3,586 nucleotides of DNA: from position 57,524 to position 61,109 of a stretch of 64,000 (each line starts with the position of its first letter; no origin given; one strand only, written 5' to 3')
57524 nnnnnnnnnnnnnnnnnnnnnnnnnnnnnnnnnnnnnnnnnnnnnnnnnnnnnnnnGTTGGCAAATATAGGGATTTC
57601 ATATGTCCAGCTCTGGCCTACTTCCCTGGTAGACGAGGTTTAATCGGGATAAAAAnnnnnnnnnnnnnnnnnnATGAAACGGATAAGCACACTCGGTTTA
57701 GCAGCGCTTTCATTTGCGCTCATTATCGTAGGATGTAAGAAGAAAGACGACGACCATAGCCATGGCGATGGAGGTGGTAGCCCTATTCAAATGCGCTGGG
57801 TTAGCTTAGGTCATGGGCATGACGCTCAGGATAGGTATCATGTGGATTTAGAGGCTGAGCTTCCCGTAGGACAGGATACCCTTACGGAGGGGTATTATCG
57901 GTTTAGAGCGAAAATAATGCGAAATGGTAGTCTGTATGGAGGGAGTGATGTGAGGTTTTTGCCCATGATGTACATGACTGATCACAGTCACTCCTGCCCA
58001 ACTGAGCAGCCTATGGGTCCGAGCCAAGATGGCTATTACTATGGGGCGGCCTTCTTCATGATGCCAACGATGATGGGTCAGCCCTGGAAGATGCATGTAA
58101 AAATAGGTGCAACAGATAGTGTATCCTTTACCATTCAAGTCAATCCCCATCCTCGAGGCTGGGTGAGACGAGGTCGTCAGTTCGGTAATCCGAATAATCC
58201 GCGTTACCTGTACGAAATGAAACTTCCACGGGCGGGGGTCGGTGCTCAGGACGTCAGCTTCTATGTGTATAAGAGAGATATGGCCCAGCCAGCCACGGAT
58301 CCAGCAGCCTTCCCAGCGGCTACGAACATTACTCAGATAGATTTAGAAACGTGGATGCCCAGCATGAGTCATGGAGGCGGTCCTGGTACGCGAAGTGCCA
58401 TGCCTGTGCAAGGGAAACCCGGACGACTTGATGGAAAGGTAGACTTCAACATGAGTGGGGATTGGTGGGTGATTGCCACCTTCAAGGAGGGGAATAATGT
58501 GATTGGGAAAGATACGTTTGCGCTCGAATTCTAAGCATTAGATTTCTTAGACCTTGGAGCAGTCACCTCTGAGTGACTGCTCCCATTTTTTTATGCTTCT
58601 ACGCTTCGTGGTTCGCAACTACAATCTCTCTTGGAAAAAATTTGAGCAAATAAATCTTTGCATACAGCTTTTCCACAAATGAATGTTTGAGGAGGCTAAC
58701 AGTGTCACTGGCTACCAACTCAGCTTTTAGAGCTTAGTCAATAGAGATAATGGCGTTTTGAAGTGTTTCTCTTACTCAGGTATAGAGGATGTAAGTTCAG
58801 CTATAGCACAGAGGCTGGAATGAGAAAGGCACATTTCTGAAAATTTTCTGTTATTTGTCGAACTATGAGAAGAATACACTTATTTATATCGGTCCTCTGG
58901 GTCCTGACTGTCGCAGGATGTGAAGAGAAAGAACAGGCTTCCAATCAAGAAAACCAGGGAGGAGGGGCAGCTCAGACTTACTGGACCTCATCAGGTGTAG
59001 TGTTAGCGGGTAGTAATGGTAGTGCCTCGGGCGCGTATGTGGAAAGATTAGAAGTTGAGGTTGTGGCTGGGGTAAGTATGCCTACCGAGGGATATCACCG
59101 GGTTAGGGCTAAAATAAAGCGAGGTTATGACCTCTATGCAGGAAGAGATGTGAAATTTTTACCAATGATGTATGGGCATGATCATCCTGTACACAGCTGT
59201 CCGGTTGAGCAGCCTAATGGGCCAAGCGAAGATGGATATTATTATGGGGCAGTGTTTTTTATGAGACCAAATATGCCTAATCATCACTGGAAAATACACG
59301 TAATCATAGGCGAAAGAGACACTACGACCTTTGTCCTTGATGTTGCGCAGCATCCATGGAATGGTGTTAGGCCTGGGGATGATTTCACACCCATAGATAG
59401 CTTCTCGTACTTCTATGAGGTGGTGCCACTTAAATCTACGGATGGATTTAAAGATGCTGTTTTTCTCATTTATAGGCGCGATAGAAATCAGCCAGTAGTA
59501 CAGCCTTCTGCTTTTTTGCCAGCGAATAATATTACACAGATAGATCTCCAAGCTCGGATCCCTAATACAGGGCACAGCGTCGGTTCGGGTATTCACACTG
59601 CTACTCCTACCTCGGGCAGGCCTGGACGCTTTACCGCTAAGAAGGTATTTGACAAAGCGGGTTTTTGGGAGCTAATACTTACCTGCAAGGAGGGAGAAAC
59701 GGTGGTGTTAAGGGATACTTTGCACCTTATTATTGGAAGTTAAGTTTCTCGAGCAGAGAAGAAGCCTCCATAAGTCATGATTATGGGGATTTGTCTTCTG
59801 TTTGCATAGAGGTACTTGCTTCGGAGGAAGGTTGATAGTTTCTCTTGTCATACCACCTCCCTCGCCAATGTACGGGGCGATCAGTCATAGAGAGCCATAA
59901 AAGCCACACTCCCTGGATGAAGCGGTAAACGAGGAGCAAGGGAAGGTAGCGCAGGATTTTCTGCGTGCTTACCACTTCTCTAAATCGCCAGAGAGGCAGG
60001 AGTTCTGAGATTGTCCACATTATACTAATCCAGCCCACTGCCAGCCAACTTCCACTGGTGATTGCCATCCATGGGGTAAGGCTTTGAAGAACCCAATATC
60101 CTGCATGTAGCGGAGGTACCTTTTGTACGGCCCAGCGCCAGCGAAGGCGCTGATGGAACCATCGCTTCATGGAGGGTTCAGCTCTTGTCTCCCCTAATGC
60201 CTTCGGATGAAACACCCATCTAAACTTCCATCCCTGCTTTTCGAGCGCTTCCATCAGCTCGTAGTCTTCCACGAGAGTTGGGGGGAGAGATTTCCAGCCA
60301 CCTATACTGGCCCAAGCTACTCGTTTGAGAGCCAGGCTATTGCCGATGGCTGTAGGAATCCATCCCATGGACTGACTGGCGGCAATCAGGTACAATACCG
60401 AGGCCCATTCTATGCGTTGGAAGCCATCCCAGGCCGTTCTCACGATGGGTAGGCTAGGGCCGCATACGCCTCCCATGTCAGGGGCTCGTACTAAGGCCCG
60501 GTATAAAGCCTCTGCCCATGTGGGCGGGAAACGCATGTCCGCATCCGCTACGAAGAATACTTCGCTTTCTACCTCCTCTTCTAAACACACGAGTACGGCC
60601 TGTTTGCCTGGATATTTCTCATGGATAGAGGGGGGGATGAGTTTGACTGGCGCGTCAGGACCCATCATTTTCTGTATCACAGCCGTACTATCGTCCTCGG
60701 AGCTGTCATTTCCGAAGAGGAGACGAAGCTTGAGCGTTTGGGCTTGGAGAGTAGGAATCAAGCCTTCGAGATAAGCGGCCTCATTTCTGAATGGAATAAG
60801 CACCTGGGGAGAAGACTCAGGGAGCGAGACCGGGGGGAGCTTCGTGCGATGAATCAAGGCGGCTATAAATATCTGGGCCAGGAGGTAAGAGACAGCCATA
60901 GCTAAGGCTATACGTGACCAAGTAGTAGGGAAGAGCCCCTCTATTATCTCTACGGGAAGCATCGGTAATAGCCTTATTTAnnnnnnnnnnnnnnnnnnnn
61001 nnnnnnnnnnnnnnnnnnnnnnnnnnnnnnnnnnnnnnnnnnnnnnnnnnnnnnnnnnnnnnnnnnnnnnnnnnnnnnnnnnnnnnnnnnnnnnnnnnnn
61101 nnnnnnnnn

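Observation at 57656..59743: Tandem pair of diverged His/Met-rich lipoproteins split by a strong terminator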

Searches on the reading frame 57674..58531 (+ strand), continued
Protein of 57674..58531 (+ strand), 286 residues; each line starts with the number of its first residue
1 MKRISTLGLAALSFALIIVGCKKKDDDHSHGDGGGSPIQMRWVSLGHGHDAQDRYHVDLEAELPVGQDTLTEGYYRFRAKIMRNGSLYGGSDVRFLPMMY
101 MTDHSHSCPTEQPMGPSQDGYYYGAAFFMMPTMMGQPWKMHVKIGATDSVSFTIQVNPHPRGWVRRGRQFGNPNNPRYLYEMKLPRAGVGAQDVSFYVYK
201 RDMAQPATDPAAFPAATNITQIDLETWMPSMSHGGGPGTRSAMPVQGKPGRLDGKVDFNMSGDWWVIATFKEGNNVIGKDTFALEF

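Call 101: search_solved_structures(query=L109:8001-9710:+, max_evalue=1e-20)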
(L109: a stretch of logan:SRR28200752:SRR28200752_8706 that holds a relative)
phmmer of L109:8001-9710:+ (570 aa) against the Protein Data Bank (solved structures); distinct sequences matched with E-value up to 1e-20: 19.
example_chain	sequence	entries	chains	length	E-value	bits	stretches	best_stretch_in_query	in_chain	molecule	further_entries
7deg_A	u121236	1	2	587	4.2e-171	573.8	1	15-568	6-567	Cytochrome c oxidase subunit I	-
4gp8_A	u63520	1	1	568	9.8e-112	377.7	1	56-544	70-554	Cytochrome c oxidase subunit 1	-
1xme_A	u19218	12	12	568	1.4e-111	377.2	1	56-544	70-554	Cytochrome c oxidase polypeptide I | Cytochrome c oxidase subunit 1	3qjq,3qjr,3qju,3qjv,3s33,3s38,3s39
3s8f_A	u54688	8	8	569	1.4e-111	377.2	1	56-544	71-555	Cytochrome c oxidase subunit 1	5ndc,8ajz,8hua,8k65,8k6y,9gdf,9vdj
1ehk_A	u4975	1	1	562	1.6e-111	377.1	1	56-544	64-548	BA3-TYPE CYTOCHROME-C OXIDASE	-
4fa7_A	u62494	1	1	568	2.2e-111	376.6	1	56-544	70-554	Cytochrome c oxidase subunit 1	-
2qpd_A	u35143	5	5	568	3.8e-111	375.8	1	56-544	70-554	Cytochrome c oxidase subunit 1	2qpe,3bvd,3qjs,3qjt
3eh3_A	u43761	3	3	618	4.8e-111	375.5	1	56-544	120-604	Cytochrome c oxidase subunit 1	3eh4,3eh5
4gp4_A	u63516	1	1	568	5e-111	375.4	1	56-544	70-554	Cytochrome c oxidase subunit 1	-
4gp5_A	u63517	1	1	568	1.1e-110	374.3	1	56-544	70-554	Cytochrome c oxidase subunit 1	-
3s8g_A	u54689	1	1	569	1.1e-110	374.3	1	56-544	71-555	Cytochrome c oxidase subunit 1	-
4g7s_A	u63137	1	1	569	1.6e-110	373.8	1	56-544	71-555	Cytochrome c oxidase subunit 1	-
4faa_A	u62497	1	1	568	1.7e-110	373.6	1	56-544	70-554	Cytochrome c oxidase subunit 1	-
4n4y_A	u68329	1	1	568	2.6e-110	373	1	56-544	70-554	Cytochrome c oxidase subunit 1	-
4g72_A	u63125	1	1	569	2.9e-110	372.9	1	56-544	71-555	Cytochrome c oxidase subunit 1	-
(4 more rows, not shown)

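Call 102: search_solved_structures(query=L109:7542-7979:+, max_evalue=0.001, show_alignments=1)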
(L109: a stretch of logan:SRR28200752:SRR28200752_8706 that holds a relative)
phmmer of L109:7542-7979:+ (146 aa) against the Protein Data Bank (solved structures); distinct sequences matched with E-value up to 0.001: 38.
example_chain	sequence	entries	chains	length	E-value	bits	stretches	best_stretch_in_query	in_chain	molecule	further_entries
7deg_B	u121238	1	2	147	1.5e-31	112.2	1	3-144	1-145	Cytochrome oxidase subunit II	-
6pty_A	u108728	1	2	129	1.3e-17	66.9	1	49-145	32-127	Cytochrome c oxidase subunit 2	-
2fwl_B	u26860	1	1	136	2.7e-17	65.9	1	47-145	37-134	Cytochrome c oxidase subunit II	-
2cua_A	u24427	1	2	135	2.7e-17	65.9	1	47-145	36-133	PROTEIN (CUA)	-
3eh3_B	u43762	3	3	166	3e-17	65.8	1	24-145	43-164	Cytochrome c oxidase subunit 2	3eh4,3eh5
3s33_B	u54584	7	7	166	3e-17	65.8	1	24-145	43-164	Cytochrome c oxidase subunit 2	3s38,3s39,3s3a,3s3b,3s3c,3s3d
2qpe_B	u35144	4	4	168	3.1e-17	65.7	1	24-145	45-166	Cytochrome c oxidase subunit 2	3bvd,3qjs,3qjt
1ehk_B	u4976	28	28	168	3.1e-17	65.7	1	24-145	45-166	BA3-TYPE CYTOCHROME-C OXIDASE | Cytochrome c oxidase polypeptide II | Cytochrome c oxidase subunit 2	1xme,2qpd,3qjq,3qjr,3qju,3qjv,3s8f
2lln_A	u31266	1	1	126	3.2e-17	65.7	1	50-146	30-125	Cytochrome c oxidase subunit 2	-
6ptt_A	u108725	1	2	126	6.1e-17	64.8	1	50-145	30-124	Cytochrome c oxidase subunit 2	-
5u7n_A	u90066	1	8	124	4.6e-10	42.5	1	50-130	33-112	Cytochrome c oxidase subunit 2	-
4w9z_A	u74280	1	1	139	1.1e-07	34.8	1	72-139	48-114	Cytochrome c oxidase subunit 2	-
6hu9_b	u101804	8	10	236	4.5e-07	32.7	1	75-140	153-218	Cytochrome c oxidase subunit 2 | CYTOCHROME C OXIDASE SUBUNIT 2; SYNONYM: CYTOCHROME C OXIDASE POLYPEPTIDE II, COX2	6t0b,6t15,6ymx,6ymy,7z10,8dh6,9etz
6giq_b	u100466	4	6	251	5.1e-07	32.6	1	75-140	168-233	Cytochrome c oxidase subunit 2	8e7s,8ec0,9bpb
7o37_b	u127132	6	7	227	5.1e-07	32.6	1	74-140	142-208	Cytochrome c oxidase subunit 2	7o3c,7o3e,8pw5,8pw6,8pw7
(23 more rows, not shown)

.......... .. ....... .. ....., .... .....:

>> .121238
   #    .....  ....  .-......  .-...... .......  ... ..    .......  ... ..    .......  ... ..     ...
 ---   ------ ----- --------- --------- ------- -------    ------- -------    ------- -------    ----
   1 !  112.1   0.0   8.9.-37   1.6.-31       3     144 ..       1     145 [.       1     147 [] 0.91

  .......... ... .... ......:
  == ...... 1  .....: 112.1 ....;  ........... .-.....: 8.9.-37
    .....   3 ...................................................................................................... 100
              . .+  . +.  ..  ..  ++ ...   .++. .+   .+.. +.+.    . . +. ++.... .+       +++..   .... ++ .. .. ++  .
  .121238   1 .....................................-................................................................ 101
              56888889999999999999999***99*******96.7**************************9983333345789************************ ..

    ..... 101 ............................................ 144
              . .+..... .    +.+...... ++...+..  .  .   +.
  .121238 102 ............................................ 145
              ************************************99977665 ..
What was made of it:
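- That oxidase is ba3-type with an intact CuA motif (calls 101, 102).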

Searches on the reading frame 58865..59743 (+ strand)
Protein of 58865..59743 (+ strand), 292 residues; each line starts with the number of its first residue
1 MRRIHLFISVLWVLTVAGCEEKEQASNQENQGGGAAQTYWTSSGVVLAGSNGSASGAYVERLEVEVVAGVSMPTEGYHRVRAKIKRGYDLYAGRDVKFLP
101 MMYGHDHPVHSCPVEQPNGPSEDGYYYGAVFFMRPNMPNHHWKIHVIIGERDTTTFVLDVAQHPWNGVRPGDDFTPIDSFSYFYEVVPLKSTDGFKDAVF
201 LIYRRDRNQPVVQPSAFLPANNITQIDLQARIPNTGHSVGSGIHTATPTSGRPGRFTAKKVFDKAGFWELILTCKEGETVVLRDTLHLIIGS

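Call 5: search_protein_families(library=pfam, proteins=[window:58865-59740:+], max_evalue=1)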
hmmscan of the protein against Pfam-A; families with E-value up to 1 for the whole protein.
window:58865-59740:+ (292 aa): 1 family
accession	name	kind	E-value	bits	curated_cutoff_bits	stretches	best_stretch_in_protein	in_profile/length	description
PF13115.11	YtkA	-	0.16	13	25.9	0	246-272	59-84/85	YtkA-like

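Call 6: search_protein_families(library=ncbifam, proteins=[window:58865-59740:+], max_evalue=1)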
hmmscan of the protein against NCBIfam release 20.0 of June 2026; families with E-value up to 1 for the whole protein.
window:58865-59740:+ (292 aa): 0 families

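Call 13: find_encoding_contigs(protein=window:58865-59743:+, flank=10000, max_places=4)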
Protein window:58865-59743:+ (292 aa): 2 contigs read that carry it; 2 places shown.
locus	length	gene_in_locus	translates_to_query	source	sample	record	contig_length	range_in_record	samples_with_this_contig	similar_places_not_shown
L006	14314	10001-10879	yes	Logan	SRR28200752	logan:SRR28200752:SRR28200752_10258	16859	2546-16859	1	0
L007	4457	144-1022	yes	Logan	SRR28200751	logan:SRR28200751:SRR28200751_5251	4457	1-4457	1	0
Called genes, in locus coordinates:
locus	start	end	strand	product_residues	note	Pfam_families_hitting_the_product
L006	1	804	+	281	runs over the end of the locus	PF01869:BcrAD_BadFG (faint)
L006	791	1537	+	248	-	PF08239:SH3_3, PF18348:SH3_16, PF00877:NLPC_P60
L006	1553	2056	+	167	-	PF01844:HNH, PF13395:HNH_4 (weak), PF14279:HNH_5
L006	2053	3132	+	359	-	-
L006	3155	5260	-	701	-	PF17191:RecG_wedge, PF00270:DEAD, PF04851:ResIII, PF00271:Helicase_C, PF22590:Cas3-like_C_2 (weak), PF19833:RecG_dom3_C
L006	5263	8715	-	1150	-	-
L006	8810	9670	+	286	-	PF13115:YtkA (faint)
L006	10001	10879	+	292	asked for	-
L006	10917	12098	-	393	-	PF00535:Glycos_transf_2, PF13506:Glyco_transf_21, PF13632:Glyco_trans_2_3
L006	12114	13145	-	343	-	PF01018:GTP1_OBG, PF01926:MMR_HSR1, PF02421:FeoB_N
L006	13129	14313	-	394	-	?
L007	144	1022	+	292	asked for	-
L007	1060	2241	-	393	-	PF00535:Glycos_transf_2, PF13506:Glyco_transf_21, PF13632:Glyco_trans_2_3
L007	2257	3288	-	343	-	PF01018:GTP1_OBG, PF01926:MMR_HSR1, PF02421:FeoB_N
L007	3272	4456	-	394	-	?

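Call 77: predict_structure(alignment_id=A5)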
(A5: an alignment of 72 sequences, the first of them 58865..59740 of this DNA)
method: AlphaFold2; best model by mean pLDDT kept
length: 292 residues; sequences in the alignment: 72
mean_pLDDT: 79.5   pTM: 0.75
mean pLDDT of the five models: 79.5, 78.3, 77.6, 77.3, 75.9
residues with pLDDT >= 90: 131; 70-90: 92; 50-70: 32; < 50: 37
segments of 3 or more residues with pLDDT < 50: 1-3, 5-7, 9-12, 14-34, 48-51
pLDDT, mean of each block of 10 residues (from residue 1): 43 40 33 57 58 74 88 91 93 95 90 95 96 85 92 87 78 58 86 78 92 92 93 68 88 90 87 92 88 75
secondary structure, 60 per line:
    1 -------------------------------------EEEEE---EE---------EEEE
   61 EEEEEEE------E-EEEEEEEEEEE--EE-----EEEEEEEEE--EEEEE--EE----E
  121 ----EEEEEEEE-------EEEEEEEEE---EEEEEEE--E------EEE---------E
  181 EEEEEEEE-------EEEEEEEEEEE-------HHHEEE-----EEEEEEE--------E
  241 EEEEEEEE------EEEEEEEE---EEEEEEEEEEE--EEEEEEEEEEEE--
elements in order: E38-42 E57-67 E76-86 E96-104 E107-111 E125-132 E140-148 E152-158 E168-170 E180-188 E196-206 E217-219 E225-231 E240-248 E255-262 E266-276 E279-290

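Call 89: list_cluster_members(proteins=[L108:3033-3875:-, L108:12382-12930:-, window:58865-59740:+, window:50917-51993:+])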
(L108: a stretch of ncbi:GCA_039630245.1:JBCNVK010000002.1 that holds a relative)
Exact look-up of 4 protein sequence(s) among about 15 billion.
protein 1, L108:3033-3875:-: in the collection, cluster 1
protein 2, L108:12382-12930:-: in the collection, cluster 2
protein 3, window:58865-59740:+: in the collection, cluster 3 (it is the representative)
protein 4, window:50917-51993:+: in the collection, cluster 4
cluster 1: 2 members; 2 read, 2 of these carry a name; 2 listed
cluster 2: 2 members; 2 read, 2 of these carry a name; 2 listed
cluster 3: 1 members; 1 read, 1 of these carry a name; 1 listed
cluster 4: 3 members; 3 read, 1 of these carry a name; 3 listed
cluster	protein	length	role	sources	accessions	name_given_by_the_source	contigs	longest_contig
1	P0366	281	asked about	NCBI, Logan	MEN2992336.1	MAG: hypothetical protein ABDH91_02150 [Bacteroidia bacterium]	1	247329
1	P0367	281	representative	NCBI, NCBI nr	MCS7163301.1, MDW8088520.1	MAG: hypothetical protein NZ958_08285 [Bacteroidia bacterium] | hypothetical protein [Bacteroidia bacterium]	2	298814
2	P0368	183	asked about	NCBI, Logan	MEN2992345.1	MAG: hypothetical protein ABDH91_02195 [Bacteroidia bacterium]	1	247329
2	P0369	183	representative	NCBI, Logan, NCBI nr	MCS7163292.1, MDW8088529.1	MAG: hypothetical protein NZ958_08240 [Bacteroidia bacterium] | hypothetical protein [Bacteroidia bacterium]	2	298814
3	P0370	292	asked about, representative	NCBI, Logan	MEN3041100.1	MAG: hypothetical protein ABDH66_06145 [Bacteroidia bacterium]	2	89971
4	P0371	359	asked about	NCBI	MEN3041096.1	MAG: hypothetical protein ABDH66_06125 [Bacteroidia bacterium]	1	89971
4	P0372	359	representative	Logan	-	-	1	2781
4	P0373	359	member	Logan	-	-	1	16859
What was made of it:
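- Tried and rejected: It belongs to a different MAG, ABDH91 (call 89).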

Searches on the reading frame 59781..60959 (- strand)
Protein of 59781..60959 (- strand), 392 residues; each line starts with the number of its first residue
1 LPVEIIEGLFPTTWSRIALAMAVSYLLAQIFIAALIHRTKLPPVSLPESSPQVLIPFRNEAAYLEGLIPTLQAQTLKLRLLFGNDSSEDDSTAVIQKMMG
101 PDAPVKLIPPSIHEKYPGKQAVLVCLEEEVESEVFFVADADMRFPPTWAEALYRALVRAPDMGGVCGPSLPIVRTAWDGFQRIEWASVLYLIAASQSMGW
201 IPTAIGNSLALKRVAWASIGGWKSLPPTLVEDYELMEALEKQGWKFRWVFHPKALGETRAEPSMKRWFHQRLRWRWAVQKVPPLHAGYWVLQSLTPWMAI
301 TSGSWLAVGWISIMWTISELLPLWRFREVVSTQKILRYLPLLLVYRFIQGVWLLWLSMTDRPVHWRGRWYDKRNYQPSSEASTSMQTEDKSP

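Call 5: search_protein_families(library=pfam, proteins=[window:59781-60959:-], max_evalue=1)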
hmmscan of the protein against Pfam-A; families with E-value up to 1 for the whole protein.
window:59781-60959:- (392 aa): 4 families
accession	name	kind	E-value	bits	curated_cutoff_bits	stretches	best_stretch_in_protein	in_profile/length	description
PF13632.12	Glyco_trans_2_3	-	3.7e-13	50.2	27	1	137-318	4-182/198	Glycosyl transferase family group 2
PF13506.12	Glyco_transf_21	-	4.9e-13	49.3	21.7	1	123-274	22-172/174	Glycosyl transferase family 21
PF00535.33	Glycos_transf_2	-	2.2e-10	41.1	23.3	1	53-161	2-108/168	Glycosyl transferase family 2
PF13641.12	Glyco_tranf_2_3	-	1.4e-05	25.6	27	1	53-274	5-227/230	Glycosyltransferase like family 2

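Call 6: search_protein_families(library=ncbifam, proteins=[window:59781-60959:-], max_evalue=1)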
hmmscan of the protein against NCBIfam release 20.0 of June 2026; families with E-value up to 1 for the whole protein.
window:59781-60959:- (392 aa): 7 families
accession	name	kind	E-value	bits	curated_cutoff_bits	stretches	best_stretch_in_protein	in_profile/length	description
TIGR03472.1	HpnI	equivalog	3e-23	82.3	310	1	19-368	12-360/373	bacteriohopanetetrol glucosamine biosynthesis glycosyltransferase HpnI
TIGR03937.1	PgaC_IcaA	equivalog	2.4e-17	63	422.3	1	10-317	8-309/407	poly-beta-1,6-N-acetyl-D-glucosamine synthase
NF053846.1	glyco_with_XrtP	equivalog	2.3e-08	33.2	520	2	16-115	7-107/440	XrtP-associated glycosyltransferase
TIGR04283.1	glyco_like_mftF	equivalog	5.1e-07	29.5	182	1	53-247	3-176/221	TIGR04283 family arsenosugar biosynthesis glycosyltransferase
NF047588.1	GlcsyltransPgfSStrep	equivalog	0.0022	17.3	500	1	53-152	5-106/308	glycosyltransferase PgfS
NF045692.1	OglycostaseCruG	equivalog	0.005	15.8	600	1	23-144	13-140/386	2'-O-glycosyltransferase CruG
NF041875.1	EPS_EpsD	equivalog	0.044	13.2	370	1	180-269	128-218/325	exopolysaccharide biosynthesis glycosyltransferase EpsD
